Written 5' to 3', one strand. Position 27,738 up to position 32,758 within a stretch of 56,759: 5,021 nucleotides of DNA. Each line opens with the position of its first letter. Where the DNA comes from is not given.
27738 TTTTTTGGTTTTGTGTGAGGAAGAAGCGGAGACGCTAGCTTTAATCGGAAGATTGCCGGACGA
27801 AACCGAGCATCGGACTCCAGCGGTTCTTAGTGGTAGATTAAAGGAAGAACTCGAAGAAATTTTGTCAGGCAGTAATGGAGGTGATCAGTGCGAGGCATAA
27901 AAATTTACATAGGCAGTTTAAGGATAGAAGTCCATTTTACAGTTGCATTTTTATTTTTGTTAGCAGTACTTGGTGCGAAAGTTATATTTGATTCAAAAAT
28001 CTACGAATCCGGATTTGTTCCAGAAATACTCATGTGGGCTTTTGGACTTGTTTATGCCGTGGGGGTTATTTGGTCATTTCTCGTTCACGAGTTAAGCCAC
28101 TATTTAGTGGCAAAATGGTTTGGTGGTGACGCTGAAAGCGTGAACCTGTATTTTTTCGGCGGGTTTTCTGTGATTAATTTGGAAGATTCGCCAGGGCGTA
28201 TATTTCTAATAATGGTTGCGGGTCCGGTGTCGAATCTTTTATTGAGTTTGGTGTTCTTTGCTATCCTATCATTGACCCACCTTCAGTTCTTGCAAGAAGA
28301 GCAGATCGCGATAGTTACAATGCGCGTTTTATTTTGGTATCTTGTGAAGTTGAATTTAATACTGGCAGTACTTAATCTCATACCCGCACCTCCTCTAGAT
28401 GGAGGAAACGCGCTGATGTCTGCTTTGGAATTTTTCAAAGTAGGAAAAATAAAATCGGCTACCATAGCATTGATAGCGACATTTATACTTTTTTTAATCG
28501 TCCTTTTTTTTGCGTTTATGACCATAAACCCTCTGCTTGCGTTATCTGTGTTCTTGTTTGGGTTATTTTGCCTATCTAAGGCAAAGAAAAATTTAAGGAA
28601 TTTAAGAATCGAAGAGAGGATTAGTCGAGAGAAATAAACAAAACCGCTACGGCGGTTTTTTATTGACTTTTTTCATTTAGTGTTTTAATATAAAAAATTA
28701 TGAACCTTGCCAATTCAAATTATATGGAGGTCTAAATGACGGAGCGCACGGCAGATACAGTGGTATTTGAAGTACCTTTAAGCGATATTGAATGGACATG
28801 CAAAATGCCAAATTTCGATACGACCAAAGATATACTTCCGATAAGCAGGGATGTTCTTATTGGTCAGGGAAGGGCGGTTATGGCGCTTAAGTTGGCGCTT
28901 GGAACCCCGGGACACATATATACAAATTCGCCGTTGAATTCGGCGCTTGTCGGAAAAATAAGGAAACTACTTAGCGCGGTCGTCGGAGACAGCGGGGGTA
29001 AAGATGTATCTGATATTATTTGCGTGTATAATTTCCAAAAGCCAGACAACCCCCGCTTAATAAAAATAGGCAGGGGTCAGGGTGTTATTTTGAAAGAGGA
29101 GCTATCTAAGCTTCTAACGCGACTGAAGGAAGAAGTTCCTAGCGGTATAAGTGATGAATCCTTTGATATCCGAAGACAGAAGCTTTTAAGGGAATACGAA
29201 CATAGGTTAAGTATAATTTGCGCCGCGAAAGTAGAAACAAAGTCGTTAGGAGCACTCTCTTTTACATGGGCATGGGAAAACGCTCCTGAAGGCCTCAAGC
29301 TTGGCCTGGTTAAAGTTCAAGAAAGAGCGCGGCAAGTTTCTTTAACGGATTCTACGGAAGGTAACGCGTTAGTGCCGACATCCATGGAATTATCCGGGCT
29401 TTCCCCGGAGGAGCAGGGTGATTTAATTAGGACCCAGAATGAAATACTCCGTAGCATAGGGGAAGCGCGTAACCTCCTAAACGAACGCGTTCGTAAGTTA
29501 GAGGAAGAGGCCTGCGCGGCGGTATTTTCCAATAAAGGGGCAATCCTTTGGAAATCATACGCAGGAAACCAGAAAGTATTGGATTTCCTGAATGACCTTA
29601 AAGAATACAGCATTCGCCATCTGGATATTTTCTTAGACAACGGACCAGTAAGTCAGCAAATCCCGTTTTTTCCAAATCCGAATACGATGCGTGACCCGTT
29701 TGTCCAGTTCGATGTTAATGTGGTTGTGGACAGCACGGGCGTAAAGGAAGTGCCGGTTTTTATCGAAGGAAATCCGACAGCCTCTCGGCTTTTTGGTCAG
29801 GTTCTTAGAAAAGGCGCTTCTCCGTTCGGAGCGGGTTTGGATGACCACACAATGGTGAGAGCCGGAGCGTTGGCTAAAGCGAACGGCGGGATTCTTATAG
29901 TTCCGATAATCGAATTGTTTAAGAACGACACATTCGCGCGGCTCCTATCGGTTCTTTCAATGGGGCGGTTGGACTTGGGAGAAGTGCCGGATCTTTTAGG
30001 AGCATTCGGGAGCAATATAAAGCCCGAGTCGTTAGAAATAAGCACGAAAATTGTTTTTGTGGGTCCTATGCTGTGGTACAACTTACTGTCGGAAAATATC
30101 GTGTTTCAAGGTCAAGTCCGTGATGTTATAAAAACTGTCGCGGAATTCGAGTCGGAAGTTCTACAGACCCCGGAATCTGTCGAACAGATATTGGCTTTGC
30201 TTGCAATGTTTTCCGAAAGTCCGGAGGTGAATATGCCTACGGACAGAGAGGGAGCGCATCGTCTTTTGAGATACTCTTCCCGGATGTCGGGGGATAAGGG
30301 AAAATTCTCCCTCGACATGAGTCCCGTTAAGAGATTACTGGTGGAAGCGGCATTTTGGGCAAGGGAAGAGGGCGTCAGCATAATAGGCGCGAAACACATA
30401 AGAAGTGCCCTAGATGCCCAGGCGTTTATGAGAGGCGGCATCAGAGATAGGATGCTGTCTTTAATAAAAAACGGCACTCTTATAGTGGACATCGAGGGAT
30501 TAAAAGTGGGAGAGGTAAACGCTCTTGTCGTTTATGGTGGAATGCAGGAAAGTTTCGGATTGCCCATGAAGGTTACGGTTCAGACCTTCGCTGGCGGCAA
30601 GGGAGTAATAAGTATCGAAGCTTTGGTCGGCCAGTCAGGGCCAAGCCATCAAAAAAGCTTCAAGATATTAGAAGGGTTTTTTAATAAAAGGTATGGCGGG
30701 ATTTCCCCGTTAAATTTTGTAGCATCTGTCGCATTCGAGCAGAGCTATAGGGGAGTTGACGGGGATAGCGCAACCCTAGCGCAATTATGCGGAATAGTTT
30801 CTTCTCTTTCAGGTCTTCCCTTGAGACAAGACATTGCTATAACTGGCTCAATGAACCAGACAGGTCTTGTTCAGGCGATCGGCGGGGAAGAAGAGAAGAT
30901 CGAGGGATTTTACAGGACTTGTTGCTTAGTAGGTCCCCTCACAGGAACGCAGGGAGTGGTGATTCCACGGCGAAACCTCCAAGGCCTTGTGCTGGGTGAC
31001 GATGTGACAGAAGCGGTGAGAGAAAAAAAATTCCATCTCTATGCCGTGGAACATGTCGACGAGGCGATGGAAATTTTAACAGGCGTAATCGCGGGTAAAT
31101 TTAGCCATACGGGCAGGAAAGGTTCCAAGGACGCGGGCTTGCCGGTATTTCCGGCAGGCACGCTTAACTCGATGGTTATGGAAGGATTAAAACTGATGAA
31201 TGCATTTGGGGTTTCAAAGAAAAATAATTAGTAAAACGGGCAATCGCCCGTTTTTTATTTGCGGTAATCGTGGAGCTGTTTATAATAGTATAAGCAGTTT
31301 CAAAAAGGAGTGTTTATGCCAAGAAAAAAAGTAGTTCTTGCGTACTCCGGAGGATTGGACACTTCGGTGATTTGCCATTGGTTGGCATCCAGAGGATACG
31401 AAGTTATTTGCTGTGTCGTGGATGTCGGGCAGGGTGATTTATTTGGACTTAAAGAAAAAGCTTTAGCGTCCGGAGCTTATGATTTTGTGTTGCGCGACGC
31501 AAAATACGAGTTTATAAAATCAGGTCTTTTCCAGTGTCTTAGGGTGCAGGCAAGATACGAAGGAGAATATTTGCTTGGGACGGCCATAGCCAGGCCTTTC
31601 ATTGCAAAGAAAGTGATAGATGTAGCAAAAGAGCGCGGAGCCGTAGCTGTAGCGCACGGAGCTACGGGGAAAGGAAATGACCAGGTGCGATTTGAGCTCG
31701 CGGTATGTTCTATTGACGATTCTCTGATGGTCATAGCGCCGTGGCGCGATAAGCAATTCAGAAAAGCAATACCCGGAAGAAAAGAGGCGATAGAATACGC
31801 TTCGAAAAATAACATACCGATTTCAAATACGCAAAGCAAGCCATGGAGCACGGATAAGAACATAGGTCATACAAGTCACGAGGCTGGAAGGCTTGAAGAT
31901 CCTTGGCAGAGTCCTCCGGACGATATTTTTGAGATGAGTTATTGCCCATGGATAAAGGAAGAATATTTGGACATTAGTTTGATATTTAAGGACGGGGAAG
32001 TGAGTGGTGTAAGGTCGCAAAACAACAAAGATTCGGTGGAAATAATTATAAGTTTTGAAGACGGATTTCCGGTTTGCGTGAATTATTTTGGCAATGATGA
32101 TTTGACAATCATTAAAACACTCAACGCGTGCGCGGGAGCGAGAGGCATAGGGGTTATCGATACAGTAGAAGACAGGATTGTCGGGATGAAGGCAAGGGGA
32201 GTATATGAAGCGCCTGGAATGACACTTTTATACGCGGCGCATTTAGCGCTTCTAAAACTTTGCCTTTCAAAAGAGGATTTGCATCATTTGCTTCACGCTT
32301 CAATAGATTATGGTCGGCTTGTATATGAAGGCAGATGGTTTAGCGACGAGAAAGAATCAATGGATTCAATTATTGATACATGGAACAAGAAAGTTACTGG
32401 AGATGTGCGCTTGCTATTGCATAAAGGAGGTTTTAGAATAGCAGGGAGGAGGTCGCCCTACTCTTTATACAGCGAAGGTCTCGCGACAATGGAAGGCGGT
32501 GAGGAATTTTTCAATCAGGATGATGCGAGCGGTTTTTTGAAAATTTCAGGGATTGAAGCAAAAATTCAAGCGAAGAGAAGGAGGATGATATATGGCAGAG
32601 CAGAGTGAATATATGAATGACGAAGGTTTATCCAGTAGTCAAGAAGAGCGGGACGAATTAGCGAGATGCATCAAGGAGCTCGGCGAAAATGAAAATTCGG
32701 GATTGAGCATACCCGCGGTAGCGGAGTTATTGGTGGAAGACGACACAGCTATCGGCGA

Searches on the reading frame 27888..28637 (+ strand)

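Call 33: search_protein_families(library=pfam, proteins=[window:27888-28637:+], max_evalue=0.0001)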
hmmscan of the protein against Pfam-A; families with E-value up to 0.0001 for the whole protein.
window:27888-28637:+ (249 aa): 1 family
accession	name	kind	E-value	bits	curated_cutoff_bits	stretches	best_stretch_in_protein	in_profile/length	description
PF02163.28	Peptidase_M50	-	2.9e-18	66.5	27.2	2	57-128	3-101/221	Peptidase family M50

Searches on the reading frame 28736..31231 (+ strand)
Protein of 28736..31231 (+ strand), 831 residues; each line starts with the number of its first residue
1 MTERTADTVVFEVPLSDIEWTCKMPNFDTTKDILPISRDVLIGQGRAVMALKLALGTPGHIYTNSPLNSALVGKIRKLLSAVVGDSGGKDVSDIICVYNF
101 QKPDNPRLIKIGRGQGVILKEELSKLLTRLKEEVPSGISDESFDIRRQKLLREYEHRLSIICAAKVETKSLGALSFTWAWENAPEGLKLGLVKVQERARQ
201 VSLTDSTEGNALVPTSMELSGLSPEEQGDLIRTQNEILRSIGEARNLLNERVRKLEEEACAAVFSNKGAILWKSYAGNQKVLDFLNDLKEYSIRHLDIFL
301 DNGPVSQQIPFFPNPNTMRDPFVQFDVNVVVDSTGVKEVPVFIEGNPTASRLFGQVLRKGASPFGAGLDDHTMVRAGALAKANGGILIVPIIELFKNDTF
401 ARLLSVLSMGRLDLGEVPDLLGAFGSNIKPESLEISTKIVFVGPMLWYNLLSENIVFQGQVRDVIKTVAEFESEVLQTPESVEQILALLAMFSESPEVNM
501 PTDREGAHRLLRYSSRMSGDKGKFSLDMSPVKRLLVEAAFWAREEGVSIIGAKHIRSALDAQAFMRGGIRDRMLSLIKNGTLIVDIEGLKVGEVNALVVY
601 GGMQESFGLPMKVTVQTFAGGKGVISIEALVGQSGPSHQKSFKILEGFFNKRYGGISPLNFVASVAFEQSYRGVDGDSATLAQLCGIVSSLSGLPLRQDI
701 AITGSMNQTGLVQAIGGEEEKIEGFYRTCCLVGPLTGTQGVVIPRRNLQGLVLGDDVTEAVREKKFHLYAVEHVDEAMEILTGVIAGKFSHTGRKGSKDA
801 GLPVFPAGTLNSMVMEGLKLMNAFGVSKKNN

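Call 8: search_protein_families(library=pfam, proteins=[window:28736-31231:+], max_evalue=0.00001)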
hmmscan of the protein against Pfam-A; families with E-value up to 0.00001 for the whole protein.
window:28736-31231:+ (831 aa): 3 families
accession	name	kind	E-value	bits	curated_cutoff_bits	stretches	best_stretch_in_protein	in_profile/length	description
PF20436.4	LonB_AAA-LID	-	1.5e-18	67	22.4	1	501-563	1-63/65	Archaeal LonB, AAA+ ATPase LID domain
PF13654.12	AAA_32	-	2.8e-17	63.4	21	1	338-454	2-118/133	LonB-like, AAA domain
PF05362.19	Lon_C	-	6.9e-09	36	21.1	1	675-780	108-201/205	Lon protease (S16) C-terminal proteolytic domain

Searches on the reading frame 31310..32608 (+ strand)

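Call 78: search_protein_families(library=pfam, proteins=[window:31310-32608:+], max_evalue=0.0001)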
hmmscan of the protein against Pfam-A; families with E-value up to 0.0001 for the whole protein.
window:31310-32608:+ (432 aa): 2 families
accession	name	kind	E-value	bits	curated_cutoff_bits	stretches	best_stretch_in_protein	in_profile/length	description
PF20979.2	Arginosuc_syn_C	-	1.7e-62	211.3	27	1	179-419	1-218/219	Arginosuccinate synthase C-terminal domain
PF00764.25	Arginosuc_synth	-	1e-56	191.9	27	1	7-170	1-162/162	Arginosuccinate synthase N-terminal HUP domain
